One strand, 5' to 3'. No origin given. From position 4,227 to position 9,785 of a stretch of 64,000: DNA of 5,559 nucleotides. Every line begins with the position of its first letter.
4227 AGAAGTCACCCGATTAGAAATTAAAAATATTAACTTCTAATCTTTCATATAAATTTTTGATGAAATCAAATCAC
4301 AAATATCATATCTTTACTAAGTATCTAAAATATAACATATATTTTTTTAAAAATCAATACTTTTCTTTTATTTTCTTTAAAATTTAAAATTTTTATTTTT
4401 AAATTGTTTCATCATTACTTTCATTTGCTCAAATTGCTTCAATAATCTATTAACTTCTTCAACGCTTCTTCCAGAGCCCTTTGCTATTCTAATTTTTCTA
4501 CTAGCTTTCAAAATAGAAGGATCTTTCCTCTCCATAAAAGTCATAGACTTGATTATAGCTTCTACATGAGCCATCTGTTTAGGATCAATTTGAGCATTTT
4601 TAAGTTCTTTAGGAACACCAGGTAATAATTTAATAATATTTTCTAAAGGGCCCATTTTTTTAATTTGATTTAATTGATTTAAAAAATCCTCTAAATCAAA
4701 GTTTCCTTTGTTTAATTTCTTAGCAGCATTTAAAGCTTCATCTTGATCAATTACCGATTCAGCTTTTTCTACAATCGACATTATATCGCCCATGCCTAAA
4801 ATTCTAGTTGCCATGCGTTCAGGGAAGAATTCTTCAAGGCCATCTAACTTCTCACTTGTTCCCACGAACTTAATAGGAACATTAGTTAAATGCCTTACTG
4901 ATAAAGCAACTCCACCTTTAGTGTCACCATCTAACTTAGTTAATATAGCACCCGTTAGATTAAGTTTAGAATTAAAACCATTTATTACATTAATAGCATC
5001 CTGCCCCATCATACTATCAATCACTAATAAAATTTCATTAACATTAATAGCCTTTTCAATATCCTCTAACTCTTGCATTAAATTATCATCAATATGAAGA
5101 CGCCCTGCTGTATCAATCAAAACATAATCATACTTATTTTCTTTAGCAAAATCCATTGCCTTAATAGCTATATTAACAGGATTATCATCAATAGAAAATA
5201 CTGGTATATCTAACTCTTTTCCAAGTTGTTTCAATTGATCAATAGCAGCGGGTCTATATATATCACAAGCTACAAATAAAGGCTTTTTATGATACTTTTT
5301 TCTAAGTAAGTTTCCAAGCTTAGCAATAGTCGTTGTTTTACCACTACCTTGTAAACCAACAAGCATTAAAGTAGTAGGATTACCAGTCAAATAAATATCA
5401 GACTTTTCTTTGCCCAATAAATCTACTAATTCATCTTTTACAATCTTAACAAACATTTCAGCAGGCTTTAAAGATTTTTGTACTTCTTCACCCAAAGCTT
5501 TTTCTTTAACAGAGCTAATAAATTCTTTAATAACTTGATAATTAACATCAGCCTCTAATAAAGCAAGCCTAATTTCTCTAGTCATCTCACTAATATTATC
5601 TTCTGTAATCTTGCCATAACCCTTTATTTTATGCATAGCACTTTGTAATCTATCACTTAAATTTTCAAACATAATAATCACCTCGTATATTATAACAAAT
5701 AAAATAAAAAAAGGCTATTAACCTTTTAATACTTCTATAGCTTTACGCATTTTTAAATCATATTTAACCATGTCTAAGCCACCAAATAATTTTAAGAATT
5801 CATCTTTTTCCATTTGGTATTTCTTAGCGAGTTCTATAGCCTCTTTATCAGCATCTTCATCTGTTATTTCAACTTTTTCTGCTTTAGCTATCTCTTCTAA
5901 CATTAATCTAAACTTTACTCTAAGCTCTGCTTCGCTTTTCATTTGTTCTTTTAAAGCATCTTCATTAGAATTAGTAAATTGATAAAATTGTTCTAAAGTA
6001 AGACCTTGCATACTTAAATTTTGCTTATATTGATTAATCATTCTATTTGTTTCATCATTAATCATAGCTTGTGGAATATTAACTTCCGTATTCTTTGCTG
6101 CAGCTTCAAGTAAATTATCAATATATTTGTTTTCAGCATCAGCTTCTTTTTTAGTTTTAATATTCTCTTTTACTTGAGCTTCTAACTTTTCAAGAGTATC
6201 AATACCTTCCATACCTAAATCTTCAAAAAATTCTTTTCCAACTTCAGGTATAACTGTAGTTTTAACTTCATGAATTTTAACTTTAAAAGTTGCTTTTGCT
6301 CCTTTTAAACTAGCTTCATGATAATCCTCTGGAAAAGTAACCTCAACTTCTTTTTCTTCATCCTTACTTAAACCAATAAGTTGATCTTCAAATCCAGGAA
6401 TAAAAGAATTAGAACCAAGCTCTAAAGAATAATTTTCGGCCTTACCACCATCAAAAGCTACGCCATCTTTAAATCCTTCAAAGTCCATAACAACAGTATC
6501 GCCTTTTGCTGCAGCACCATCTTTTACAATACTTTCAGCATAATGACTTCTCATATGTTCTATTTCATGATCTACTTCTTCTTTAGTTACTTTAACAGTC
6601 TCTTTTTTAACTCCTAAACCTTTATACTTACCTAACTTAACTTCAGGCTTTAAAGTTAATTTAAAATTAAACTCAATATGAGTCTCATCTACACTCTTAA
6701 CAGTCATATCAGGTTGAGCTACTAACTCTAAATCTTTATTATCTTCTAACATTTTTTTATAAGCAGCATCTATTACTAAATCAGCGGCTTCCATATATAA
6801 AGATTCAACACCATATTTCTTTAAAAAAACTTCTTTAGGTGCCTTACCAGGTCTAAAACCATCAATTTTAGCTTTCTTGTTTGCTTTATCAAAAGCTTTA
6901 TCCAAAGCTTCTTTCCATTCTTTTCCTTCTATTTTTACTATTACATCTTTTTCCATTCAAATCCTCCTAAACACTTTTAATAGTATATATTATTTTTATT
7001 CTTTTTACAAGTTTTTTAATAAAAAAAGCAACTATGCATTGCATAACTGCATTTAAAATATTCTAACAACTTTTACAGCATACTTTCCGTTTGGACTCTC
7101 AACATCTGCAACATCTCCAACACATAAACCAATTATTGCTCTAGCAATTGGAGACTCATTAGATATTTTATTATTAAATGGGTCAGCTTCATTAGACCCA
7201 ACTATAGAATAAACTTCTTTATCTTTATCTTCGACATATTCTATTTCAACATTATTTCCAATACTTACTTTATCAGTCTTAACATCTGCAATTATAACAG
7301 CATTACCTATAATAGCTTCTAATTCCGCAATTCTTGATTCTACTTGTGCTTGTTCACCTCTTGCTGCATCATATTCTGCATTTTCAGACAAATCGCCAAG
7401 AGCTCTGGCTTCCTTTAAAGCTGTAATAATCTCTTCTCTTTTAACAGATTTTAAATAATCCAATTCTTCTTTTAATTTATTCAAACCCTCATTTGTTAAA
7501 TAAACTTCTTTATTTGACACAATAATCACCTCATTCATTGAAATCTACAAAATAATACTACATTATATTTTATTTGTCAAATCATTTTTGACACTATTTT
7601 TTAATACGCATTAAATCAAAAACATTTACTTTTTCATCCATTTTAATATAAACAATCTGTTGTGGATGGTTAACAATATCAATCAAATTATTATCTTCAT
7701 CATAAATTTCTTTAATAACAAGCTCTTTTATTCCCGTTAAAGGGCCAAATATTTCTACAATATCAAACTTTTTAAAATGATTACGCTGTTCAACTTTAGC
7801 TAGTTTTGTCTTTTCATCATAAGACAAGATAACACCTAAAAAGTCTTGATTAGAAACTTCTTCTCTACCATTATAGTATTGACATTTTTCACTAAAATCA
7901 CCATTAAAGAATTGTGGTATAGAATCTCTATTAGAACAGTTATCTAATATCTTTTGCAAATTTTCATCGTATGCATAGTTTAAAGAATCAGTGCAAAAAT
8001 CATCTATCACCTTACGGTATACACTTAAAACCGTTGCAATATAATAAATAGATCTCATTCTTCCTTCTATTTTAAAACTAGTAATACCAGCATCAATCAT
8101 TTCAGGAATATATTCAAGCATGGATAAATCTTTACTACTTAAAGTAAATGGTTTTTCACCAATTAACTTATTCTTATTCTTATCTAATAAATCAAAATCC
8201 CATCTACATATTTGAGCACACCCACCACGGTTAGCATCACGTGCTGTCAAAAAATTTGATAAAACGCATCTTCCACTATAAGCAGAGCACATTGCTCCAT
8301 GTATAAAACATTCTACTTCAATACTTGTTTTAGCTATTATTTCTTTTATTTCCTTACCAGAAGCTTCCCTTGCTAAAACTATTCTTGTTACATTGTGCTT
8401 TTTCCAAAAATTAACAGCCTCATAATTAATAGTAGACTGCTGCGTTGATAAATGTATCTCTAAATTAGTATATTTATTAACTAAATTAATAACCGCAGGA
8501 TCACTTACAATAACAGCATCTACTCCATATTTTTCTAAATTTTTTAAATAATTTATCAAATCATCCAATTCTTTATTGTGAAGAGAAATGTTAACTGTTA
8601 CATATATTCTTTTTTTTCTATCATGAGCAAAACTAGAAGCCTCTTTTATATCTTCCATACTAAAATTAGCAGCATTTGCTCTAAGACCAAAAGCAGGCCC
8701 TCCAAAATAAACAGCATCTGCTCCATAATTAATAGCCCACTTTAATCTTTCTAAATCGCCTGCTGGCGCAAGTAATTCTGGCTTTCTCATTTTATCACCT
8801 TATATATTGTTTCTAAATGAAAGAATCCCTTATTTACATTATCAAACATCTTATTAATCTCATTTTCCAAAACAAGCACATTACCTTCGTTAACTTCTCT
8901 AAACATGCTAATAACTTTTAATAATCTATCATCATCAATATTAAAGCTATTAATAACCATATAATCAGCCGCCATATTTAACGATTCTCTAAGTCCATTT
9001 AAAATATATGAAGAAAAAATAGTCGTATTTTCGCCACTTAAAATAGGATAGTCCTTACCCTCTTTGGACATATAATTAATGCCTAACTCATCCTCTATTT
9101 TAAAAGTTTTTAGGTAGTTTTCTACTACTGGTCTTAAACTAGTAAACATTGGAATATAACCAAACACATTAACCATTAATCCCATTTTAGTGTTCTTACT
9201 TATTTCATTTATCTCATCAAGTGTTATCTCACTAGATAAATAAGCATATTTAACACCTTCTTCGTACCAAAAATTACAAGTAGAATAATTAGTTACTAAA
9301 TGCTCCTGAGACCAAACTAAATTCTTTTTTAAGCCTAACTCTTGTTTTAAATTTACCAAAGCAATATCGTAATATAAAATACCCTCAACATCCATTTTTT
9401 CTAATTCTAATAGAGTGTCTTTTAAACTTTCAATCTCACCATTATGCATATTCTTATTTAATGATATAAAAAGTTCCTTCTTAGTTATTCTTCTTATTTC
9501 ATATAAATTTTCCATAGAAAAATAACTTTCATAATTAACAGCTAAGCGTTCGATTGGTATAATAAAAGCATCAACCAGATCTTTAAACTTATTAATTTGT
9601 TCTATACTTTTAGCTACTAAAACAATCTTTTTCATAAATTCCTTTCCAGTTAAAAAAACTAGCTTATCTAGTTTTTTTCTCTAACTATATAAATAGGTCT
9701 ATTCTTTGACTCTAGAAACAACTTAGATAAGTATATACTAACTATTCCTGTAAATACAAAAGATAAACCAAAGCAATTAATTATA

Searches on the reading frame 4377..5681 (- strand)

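Call 48: search_protein_families(library=pfam, proteins=[window:4377-5681:-], max_evalue=0.0001)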
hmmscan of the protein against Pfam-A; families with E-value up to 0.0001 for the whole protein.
window:4377-5681:- (434 aa): 4 families
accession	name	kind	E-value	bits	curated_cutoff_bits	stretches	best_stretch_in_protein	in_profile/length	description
PF00448.28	SRP54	-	3.2e-73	246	22.7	1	103-296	2-196/196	SRP54-type protein, GTPase domain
PF02978.25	SRP_SPB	-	1.8e-34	118.4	27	1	327-424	1-91/91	Signal peptide binding domain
PF02881.24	SRP54_N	-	7.7e-23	80.9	22.4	1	8-85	1-75/75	SRP54-type protein, helical bundle domain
PF13401.12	AAA_22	-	6e-05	23.8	27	0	103-215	6-117/130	AAA domain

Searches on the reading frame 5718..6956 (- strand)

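Call 48: search_protein_families(library=pfam, proteins=[window:5718-6956:-], max_evalue=0.0001)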
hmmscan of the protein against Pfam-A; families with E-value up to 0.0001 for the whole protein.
window:5718-6956:- (412 aa): 3 families
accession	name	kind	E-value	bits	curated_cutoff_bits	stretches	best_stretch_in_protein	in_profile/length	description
PF05698.19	Trigger_C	-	7.2e-42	143.6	22.7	1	254-411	1-161/162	Bacterial trigger factor protein (TF) C-terminus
PF05697.18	Trigger_N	-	2.5e-35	122.3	22.2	1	3-135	13-144/144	Bacterial trigger factor protein (TF)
PF00254.34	FKBP_C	-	8.8e-18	64.9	21.1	1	148-228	4-93/94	FKBP-type peptidyl-prolyl cis-trans isomerase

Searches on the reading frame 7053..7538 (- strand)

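Call 48: search_protein_families(library=pfam, proteins=[window:7053-7538:-], max_evalue=0.0001)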
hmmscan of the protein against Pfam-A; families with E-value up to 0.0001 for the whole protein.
window:7053-7538:- (161 aa): 2 families
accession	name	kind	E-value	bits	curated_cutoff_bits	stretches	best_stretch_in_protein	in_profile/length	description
PF03449.20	GreA_GreB_N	-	7.4e-30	103.4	24.5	1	12-82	1-71/71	Transcription elongation factor, N-terminal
PF01272.25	GreA_GreB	-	2.8e-25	88.5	26.9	1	88-160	3-75/77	Transcription elongation factor, GreA/GreB, C-term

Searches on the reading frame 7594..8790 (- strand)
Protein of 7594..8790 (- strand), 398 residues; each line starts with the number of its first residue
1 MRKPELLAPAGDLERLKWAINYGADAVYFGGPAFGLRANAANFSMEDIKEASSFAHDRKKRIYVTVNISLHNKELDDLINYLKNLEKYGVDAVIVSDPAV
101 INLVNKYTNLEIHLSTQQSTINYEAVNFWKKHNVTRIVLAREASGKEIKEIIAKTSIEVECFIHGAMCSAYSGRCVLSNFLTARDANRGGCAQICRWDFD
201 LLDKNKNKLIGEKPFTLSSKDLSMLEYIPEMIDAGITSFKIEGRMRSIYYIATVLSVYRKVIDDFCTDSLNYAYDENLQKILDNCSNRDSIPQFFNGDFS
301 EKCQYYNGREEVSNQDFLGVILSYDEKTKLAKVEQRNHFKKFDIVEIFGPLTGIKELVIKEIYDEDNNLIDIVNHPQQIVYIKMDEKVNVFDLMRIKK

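Call 48: search_protein_families(library=pfam, proteins=[window:7594-8790:-], max_evalue=0.0001)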
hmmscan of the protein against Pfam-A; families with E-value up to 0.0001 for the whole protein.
window:7594-8790:- (398 aa): 2 families
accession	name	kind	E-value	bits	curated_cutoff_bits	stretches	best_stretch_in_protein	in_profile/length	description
PF01136.24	Peptidase_U32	-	7.8e-83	277.7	22.4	1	75-297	1-229/233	Peptidase family U32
PF16325.11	Peptidase_U32_C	-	3e-23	82.2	28.2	1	314-395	2-83/83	Peptidase family U32 C-terminal domain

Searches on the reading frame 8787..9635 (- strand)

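Call 48: search_protein_families(library=pfam, proteins=[window:8787-9635:-], max_evalue=0.0001)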
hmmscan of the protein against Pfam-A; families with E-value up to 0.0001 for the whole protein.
window:8787-9635:- (282 aa): 1 family
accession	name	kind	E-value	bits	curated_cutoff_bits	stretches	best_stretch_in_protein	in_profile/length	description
PF01136.24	Peptidase_U32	-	3.4e-18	66.2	22.4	1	69-177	2-110/233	Peptidase family U32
